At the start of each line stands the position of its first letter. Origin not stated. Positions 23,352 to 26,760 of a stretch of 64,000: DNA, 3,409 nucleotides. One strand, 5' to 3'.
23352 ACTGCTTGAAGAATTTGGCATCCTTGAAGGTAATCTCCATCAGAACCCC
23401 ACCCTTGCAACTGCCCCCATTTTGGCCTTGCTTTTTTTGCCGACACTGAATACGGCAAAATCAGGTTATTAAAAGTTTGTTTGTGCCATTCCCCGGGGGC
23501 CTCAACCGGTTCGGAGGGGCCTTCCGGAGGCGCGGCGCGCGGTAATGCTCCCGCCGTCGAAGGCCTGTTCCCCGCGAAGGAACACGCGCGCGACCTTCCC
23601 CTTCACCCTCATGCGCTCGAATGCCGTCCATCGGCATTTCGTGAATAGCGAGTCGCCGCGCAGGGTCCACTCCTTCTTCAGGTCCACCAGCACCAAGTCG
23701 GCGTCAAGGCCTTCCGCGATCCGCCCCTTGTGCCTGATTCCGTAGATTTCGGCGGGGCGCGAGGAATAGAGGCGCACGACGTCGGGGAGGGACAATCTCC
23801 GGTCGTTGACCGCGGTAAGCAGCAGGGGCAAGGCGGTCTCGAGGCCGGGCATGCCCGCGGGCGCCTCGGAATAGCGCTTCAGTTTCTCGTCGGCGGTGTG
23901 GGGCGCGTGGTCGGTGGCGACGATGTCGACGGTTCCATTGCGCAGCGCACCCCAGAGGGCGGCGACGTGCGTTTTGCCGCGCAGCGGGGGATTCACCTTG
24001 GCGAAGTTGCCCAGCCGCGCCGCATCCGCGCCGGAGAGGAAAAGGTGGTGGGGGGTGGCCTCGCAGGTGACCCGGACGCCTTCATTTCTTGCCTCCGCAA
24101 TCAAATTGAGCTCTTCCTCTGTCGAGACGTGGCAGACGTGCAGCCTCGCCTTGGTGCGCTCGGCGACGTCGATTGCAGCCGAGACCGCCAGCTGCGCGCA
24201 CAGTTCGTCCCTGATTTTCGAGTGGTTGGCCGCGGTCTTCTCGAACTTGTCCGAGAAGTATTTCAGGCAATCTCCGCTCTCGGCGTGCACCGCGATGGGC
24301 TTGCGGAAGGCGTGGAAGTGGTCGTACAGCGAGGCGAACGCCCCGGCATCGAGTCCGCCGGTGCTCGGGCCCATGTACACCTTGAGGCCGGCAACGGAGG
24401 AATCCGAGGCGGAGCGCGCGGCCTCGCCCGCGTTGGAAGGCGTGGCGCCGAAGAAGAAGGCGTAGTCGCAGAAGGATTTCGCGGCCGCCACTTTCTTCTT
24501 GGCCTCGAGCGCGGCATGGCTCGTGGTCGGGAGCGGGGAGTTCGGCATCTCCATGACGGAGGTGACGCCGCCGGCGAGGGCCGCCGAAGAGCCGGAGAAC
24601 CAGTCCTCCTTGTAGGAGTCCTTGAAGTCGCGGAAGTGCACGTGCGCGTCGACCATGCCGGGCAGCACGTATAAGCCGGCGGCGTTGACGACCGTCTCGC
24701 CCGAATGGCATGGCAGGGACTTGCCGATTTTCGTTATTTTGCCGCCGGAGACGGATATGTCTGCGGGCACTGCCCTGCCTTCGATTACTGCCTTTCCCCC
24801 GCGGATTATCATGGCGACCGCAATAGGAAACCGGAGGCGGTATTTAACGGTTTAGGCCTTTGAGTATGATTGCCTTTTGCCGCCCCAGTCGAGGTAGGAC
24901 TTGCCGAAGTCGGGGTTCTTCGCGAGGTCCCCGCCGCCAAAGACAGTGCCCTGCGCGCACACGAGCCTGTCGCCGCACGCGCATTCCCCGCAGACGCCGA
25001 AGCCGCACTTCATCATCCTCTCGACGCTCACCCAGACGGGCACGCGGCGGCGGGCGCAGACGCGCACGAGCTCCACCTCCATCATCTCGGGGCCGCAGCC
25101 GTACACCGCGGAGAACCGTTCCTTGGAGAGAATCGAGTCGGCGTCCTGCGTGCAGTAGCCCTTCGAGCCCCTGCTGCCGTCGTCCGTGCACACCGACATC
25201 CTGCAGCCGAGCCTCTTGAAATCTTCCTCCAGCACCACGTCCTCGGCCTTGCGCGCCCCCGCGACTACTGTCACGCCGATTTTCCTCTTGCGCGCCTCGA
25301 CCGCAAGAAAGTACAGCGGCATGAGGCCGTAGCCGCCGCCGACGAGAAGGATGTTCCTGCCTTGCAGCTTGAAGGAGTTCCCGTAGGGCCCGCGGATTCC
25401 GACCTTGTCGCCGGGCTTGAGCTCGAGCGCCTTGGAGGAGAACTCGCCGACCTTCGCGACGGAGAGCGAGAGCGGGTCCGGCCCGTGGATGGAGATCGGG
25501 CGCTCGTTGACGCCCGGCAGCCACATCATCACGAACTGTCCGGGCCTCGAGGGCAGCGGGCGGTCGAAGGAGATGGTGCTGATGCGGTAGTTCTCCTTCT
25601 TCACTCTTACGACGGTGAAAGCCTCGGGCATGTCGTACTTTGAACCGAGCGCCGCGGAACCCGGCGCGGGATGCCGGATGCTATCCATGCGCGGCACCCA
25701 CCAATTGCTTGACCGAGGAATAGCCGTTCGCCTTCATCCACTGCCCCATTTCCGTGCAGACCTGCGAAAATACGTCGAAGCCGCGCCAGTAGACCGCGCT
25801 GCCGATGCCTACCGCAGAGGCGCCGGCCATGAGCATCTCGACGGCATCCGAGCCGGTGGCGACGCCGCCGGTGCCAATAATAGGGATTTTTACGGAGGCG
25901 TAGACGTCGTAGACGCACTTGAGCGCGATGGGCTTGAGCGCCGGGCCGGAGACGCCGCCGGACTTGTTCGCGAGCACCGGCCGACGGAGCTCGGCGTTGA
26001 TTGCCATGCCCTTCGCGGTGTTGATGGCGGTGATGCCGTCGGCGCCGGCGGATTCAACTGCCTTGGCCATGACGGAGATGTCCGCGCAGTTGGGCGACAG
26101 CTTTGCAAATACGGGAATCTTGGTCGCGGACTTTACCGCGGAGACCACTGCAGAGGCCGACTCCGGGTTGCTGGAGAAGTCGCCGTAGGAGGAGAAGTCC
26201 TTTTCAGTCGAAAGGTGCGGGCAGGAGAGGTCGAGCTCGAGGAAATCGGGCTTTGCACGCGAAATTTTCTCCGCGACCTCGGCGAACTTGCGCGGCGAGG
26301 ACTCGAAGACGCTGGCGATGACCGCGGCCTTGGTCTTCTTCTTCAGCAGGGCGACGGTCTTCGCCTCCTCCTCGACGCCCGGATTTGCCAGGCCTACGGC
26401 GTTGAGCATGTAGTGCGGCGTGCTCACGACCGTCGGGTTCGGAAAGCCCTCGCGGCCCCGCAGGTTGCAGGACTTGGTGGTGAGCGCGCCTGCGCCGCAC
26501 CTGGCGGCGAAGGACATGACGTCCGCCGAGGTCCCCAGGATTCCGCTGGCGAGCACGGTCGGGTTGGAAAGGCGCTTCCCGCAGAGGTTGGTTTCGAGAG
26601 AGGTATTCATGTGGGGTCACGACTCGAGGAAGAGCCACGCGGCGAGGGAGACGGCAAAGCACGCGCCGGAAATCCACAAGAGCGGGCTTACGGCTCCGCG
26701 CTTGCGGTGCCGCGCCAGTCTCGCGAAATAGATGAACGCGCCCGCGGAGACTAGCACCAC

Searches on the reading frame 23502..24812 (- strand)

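Call 6: search_protein_families(library=pfam, proteins=[window:23502-24812:-], max_evalue=0.01)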
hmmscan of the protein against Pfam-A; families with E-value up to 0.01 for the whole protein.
window:23502-24812:- (436 aa): 3 families
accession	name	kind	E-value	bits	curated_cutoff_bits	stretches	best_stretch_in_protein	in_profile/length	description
PF01979.26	Amidohydro_1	-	4.9e-27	95.5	25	1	48-415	1-343/345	Amidohydrolase family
PF07969.17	Amidohydro_3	-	1.7e-13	51.3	29.7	2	336-377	403-445/472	Amidohydrolase family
PF19799.5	DUF6282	-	0.0042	17.2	26.8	0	209-258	128-177/196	Family of unknown function (DUF6282)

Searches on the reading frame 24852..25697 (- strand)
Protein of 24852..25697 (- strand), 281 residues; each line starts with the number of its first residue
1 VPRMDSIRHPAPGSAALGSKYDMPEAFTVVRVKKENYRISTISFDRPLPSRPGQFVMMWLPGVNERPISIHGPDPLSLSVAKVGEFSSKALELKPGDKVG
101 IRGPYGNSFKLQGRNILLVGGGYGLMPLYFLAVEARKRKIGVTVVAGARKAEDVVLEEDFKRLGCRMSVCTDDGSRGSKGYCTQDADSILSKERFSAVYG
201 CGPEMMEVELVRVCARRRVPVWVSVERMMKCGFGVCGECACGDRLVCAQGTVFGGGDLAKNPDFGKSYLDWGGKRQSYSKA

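Call 60: search_protein_families(library=pfam, proteins=[window:24852-25697:-], max_evalue=0.01)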
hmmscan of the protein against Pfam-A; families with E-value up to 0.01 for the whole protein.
window:24852-25697:- (281 aa): 2 families
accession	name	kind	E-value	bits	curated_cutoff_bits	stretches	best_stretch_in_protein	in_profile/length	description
PF00175.26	NAD_binding_1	-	0.0002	22.4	22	1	118-207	1-104/109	Oxidoreductase NAD-binding domain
PF10418.14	DHODB_Fe-S_bind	-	0.00073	19.7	23.9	1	226-258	1-40/41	Iron-sulfur cluster binding domain of dihydroorotate dehydrogenase B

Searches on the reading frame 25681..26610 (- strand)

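Call 60: search_protein_families(library=pfam, proteins=[window:25681-26610:-], max_evalue=0.01)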
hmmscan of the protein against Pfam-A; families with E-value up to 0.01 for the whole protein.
window:25681-26610:- (309 aa): 7 families
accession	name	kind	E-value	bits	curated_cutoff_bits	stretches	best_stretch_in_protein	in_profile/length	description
PF01180.27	DHO_dh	-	3.8e-71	240.1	27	1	5-292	2-291/291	Dihydroorotate dehydrogenase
PF01207.24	Dus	-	9.2e-08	32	20.4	1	79-274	37-218/311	Dihydrouridine synthase (Dus)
PF01070.24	FMN_dh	-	3.3e-05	23.5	24.9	1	229-276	259-308/350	FMN-dependent dehydrogenase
PF03060.21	NMO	-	0.0003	20.7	28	1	216-272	166-224/331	Nitronate monooxygenase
PF04481.18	DUF561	-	0.00039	20.1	21.6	1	229-273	174-217/243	Protein of unknown function (DUF561)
PF00977.27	His_biosynth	-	0.00041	20.3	23.6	1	229-288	61-119/228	Histidine biosynthesis protein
PF04309.18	G3P_antiterm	-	0.0031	17.4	27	0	230-272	128-170/173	Glycerol-3-phosphate responsive antiterminator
